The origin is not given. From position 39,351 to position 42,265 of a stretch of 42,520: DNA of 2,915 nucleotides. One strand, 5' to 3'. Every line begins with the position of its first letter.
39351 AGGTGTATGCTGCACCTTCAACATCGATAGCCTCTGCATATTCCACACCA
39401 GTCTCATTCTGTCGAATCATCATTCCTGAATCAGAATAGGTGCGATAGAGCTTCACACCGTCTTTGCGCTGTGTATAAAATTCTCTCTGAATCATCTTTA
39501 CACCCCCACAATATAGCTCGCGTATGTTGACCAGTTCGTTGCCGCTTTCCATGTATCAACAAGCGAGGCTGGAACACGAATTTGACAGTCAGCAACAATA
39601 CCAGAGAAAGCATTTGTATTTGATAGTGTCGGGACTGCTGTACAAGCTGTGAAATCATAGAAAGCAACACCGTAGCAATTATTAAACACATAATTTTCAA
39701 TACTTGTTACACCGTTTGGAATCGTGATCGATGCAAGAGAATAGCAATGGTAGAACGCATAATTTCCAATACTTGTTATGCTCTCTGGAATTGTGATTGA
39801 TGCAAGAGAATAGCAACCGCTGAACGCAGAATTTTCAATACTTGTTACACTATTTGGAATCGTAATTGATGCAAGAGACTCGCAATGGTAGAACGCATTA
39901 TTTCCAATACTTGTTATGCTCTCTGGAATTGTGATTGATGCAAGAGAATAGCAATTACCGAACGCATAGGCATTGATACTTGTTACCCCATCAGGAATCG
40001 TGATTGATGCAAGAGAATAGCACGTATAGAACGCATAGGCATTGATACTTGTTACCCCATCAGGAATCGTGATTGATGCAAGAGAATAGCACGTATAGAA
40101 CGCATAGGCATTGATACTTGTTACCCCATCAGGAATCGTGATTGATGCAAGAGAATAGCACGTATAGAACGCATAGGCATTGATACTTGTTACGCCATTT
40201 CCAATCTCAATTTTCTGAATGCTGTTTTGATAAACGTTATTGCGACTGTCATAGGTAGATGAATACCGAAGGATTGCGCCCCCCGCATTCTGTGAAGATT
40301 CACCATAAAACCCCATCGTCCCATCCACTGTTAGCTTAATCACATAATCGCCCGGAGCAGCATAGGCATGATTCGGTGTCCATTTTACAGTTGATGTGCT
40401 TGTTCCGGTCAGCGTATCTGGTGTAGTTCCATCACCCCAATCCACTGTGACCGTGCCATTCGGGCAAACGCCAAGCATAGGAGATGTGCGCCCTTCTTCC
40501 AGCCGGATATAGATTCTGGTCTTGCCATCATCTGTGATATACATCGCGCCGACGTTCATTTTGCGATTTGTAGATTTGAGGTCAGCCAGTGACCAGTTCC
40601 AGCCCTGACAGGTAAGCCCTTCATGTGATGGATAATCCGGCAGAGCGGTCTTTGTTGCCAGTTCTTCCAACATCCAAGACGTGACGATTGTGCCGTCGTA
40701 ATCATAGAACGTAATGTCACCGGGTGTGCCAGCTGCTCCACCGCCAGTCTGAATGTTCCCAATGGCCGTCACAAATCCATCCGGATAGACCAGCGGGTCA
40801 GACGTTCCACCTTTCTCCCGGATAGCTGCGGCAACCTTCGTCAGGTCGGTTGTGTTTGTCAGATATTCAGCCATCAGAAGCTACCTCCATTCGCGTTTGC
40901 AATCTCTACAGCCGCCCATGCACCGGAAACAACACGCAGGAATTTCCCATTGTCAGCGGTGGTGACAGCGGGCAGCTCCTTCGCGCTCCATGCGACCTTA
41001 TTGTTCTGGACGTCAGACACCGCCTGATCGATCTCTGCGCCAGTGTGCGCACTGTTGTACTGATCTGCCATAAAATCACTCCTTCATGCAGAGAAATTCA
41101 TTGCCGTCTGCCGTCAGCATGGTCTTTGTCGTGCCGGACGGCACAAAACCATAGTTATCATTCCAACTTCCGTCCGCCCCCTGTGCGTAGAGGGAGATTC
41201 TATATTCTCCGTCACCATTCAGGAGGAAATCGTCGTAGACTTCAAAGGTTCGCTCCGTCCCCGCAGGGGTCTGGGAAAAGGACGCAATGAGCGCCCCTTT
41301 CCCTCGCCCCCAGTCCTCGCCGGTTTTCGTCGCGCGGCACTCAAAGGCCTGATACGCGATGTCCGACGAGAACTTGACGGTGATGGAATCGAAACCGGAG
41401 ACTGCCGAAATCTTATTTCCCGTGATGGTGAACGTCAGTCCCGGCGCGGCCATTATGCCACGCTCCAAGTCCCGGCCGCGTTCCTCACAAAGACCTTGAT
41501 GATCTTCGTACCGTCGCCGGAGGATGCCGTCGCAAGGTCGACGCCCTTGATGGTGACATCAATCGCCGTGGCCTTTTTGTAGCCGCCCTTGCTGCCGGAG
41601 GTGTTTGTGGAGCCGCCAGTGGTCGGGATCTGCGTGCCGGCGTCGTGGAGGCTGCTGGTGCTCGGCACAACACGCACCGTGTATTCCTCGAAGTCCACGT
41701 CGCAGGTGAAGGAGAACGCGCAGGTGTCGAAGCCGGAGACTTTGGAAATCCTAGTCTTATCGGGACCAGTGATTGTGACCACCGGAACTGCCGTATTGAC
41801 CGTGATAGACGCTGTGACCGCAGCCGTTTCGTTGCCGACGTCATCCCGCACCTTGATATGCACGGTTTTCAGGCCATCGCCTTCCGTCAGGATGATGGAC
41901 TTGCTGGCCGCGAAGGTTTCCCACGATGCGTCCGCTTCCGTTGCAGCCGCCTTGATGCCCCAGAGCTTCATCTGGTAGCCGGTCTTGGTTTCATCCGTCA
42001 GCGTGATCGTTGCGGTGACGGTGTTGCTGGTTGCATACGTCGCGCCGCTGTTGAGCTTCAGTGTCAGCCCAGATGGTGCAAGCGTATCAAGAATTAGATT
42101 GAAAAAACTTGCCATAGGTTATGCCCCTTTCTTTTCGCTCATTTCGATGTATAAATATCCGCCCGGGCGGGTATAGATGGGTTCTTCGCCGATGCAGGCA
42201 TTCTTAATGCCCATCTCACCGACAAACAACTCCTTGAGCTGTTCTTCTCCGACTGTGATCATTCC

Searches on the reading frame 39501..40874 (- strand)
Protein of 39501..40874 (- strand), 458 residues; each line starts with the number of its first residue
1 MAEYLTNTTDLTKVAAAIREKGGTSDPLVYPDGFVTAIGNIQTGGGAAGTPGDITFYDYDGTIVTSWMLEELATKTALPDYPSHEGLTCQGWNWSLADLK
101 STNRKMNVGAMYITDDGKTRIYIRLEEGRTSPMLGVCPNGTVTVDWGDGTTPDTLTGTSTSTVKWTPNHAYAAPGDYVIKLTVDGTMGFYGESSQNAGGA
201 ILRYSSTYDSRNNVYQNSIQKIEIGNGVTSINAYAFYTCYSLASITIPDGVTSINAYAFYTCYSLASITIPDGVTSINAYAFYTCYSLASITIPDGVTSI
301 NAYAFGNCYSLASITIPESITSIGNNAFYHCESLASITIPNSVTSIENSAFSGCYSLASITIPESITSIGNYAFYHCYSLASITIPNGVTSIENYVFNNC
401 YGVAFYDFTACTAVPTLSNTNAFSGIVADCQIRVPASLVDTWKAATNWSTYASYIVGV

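Call 49: search_protein_families(library=phrogs, proteins=[window:39501-40874:-], max_evalue=0.001)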
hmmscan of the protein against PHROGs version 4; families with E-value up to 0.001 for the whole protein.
window:39501-40874:- (458 aa): 2 families
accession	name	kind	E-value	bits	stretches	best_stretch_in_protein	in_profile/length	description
phrog_35892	-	unknown function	3.1e-51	175.1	2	290-403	558-671/1181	-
phrog_18805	-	unknown function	1.3e-35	124.1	2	312-401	259-354/457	-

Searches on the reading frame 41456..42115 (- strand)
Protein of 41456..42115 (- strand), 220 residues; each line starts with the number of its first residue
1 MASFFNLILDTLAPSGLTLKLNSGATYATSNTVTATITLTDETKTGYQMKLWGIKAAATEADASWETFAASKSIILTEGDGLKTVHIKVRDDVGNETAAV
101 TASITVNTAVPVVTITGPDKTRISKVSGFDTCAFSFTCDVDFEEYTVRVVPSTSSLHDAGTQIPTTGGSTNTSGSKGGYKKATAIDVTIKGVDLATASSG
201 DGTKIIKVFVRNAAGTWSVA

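Call 49: search_protein_families(library=phrogs, proteins=[window:41456-42115:-], max_evalue=0.001)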
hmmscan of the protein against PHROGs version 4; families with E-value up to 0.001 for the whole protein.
window:41456-42115:- (220 aa): 2 families
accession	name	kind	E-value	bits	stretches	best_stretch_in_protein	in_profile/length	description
phrog_10898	-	unknown function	3.1e-86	289.7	1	1-219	1-221/221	-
phrog_17347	-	unknown function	0.00059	20.6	0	103-150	210-257/312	-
